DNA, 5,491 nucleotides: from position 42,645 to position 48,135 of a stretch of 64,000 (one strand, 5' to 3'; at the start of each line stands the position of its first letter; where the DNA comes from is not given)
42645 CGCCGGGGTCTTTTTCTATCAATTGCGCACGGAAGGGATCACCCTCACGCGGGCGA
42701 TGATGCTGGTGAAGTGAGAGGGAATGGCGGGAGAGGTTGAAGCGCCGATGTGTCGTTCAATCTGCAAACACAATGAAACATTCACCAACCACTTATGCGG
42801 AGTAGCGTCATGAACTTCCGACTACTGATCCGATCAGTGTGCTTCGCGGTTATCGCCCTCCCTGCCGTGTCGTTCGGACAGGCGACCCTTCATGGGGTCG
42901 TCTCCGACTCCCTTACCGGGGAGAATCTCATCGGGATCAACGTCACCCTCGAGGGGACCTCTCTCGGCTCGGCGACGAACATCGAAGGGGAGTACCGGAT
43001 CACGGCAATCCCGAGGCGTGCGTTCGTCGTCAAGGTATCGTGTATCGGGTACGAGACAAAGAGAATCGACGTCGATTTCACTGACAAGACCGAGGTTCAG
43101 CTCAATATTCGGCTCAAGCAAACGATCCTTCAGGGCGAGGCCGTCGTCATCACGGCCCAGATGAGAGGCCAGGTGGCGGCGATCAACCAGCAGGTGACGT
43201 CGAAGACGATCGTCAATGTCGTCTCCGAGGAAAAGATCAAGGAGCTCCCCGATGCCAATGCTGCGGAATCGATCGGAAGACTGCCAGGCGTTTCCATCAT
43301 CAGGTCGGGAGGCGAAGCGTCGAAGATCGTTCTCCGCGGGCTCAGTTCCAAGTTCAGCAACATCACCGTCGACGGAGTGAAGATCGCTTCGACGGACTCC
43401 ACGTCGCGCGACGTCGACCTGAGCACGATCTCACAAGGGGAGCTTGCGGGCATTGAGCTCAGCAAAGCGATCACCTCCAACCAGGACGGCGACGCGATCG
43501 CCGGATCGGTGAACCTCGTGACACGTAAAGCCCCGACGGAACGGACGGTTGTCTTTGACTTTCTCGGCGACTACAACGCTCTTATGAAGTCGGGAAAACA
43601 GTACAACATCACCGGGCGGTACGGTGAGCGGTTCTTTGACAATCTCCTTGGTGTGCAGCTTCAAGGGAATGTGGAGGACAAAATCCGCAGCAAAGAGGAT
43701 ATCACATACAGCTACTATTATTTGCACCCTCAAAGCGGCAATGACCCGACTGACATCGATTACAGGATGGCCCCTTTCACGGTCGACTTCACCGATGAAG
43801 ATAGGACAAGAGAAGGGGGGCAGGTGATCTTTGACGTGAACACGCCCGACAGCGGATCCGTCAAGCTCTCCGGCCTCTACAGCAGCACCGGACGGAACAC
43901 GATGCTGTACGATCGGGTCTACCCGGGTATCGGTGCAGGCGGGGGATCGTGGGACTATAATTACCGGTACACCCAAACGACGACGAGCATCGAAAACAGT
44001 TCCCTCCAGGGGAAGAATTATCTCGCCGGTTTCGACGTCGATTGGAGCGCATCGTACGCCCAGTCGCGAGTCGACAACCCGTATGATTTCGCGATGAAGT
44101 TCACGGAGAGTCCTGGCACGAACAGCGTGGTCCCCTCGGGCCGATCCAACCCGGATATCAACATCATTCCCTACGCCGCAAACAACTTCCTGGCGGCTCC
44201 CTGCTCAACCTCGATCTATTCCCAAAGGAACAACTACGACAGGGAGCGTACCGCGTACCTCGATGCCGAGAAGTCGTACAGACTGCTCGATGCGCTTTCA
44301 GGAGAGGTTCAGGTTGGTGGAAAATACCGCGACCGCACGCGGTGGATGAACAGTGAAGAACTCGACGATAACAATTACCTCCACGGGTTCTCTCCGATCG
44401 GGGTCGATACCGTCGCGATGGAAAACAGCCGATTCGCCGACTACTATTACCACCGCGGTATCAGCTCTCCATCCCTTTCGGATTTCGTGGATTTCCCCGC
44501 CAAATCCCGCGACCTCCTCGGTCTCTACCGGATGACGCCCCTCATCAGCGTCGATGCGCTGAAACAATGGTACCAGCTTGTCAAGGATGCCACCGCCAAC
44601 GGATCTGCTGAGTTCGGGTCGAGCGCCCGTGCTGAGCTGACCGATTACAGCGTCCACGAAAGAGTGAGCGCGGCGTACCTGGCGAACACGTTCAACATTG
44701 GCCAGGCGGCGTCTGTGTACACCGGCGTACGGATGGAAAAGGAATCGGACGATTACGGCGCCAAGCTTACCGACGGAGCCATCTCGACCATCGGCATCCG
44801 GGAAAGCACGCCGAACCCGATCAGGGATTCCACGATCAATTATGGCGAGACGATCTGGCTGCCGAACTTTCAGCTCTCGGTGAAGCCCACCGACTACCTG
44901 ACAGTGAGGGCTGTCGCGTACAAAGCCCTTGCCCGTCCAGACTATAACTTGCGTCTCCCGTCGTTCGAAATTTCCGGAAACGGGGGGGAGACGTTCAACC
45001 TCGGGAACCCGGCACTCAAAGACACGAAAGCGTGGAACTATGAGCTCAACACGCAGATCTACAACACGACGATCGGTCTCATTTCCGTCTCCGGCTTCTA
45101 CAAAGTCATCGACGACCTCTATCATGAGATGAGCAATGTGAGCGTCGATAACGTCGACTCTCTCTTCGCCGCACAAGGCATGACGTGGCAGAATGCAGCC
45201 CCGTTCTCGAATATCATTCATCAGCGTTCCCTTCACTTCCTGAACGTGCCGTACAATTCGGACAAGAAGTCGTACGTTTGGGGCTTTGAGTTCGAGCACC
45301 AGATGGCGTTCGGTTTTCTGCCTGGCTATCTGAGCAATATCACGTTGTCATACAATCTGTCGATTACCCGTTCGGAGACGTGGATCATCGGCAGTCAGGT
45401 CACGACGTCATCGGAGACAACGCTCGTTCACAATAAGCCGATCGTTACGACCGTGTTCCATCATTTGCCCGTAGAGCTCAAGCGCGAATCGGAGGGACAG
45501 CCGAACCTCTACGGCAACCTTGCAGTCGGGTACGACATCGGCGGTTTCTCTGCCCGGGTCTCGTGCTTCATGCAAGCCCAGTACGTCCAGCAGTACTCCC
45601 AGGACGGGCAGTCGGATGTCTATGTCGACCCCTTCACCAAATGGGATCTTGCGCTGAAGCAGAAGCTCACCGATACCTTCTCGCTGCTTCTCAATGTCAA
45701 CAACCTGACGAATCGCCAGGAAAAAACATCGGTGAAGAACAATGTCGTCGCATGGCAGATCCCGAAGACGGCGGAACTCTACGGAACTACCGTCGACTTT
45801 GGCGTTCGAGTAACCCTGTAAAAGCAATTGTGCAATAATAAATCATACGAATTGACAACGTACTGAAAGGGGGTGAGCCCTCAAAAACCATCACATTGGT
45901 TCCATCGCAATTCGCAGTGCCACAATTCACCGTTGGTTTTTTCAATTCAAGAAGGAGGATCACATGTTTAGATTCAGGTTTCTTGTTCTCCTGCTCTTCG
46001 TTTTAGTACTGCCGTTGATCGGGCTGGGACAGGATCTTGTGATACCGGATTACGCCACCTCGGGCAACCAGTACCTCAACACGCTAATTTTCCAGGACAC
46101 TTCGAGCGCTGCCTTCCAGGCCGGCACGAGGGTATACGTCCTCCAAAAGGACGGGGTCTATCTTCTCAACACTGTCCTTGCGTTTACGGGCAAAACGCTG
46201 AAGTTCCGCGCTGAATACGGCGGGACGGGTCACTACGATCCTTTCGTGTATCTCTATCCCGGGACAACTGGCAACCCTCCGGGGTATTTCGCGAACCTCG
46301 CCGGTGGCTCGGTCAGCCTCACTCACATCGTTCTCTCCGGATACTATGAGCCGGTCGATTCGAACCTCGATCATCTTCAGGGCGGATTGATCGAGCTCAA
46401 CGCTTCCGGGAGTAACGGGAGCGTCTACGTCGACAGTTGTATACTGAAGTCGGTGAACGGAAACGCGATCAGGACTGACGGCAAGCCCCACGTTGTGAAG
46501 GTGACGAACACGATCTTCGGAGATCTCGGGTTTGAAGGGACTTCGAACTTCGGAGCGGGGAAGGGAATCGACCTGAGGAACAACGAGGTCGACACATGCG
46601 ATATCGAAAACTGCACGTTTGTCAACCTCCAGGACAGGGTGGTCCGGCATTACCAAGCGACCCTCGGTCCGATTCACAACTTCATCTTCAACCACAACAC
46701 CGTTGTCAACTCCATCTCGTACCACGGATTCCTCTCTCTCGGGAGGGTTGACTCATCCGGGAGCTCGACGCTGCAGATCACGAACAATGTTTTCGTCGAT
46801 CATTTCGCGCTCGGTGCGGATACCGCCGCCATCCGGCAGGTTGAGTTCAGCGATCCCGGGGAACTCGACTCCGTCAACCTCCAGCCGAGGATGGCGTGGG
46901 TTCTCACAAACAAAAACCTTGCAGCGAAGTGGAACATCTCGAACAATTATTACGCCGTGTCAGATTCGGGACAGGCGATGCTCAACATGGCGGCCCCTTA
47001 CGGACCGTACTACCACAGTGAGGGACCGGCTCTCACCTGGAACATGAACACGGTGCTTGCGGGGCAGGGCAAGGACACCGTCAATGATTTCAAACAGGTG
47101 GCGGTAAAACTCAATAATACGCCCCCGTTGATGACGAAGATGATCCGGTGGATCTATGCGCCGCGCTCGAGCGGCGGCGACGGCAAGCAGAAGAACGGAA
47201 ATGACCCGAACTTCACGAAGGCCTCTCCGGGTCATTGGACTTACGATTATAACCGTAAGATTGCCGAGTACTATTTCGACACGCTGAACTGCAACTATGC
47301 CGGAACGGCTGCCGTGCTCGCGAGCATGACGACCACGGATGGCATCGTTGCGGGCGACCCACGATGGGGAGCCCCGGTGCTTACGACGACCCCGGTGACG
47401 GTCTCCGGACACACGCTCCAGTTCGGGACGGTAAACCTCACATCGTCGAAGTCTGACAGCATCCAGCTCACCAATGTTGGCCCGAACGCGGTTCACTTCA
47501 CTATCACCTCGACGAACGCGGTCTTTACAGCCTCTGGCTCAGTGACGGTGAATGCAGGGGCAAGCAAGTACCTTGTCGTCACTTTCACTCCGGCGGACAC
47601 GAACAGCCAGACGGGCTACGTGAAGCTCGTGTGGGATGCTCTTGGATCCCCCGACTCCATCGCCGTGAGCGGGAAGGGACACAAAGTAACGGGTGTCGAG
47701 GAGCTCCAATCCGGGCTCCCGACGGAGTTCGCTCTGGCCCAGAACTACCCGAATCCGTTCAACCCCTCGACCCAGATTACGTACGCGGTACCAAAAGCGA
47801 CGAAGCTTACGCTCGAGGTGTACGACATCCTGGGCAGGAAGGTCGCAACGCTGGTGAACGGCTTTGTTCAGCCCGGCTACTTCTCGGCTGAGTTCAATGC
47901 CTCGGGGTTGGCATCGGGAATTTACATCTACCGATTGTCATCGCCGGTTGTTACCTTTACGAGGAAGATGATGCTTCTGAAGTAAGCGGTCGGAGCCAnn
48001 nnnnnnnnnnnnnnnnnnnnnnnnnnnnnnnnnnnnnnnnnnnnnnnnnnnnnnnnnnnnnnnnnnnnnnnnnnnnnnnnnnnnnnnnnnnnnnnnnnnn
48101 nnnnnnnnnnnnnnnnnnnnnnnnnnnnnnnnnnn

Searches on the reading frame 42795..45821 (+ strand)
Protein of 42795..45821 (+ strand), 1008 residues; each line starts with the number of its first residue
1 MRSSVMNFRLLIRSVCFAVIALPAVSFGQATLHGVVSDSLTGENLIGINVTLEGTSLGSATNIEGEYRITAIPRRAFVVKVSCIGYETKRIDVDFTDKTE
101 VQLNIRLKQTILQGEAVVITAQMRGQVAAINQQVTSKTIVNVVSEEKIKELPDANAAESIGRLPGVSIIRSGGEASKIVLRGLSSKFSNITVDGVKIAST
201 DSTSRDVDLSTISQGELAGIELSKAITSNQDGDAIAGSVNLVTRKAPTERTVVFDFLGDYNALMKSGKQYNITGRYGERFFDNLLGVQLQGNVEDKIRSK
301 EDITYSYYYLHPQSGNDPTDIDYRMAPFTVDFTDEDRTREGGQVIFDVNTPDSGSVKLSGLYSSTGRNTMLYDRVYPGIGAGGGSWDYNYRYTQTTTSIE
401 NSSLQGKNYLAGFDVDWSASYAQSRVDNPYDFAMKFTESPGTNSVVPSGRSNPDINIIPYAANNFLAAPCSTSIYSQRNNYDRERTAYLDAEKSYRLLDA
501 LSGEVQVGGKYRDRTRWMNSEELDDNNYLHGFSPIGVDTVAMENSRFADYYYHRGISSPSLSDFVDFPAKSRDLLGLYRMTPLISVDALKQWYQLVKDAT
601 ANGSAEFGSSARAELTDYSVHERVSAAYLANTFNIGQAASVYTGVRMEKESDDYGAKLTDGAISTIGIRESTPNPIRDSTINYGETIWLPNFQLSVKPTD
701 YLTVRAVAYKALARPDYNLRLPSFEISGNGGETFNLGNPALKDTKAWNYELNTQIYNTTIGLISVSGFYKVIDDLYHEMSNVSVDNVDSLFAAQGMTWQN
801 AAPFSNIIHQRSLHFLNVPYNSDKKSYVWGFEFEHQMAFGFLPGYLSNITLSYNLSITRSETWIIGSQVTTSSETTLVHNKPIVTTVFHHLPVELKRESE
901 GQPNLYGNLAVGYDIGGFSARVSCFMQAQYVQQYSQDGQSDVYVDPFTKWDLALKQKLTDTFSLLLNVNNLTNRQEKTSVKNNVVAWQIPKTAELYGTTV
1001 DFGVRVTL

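Call 13: search_protein_families(library=pfam, proteins=[window:42795-45821:+], max_evalue=0.00001)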
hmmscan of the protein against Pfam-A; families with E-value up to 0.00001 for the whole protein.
window:42795-45821:+ (1008 aa): 4 families
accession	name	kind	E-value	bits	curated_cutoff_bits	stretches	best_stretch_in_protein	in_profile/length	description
PF00593.30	TonB_dep_Rec_b-barrel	-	1.3e-28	101.5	27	1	473-971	48-436/436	TonB dependent receptor-like, beta-barrel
PF13715.12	CarbopepD_reg_2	-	6.1e-19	68.3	32.2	1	33-119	2-88/88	CarboxypepD_reg-like domain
PF07715.20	Plug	-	3.1e-15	57.1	23.9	1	136-237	5-106/107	TonB-dependent Receptor Plug Domain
PF13620.12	CarboxypepD_reg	-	2.7e-11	44.1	32.3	1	31-108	1-82/82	Carboxypeptidase regulatory-like domain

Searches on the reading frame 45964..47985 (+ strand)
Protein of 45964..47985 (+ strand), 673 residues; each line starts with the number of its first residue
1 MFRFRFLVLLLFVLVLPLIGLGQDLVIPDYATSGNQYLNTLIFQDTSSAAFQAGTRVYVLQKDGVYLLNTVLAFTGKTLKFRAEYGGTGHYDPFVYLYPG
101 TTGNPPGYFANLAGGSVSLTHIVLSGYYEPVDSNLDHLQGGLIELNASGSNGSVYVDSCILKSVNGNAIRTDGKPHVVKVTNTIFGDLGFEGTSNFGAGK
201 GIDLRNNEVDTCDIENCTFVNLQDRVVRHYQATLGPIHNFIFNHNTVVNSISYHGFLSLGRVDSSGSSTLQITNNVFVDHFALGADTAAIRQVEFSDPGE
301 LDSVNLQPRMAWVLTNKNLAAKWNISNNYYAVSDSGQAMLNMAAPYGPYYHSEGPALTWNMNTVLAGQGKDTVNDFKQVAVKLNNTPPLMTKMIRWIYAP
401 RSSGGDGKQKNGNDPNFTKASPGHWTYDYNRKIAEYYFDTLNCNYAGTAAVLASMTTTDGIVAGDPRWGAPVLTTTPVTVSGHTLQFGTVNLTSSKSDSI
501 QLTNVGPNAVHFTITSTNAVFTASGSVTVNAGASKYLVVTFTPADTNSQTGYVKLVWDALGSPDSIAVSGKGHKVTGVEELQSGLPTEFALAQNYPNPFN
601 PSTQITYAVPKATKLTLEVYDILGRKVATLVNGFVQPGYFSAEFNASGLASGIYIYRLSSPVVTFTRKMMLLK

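Call 13: search_protein_families(library=pfam, proteins=[window:45964-47985:+], max_evalue=0.00001)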
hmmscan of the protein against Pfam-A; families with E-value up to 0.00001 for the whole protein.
window:45964-47985:+ (673 aa): 3 families
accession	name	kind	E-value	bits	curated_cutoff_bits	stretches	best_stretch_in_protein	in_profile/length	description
PF18962.6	Por_Secre_tail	-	8e-09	36.1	27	1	595-669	2-73/75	Secretion system C-terminal sorting domain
PF15780.11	ASH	-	1.5e-07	32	27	1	471-563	1-96/98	Abnormal spindle-like microcephaly-assoc'd, ASPM-SPD-2-Hydin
PF22544.2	HYDIN_VesB_CFA65-like_Ig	-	7.2e-06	26.6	25.5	0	483-570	8-99/100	HYDIN/CFA65/VesB-like, Ig-like domain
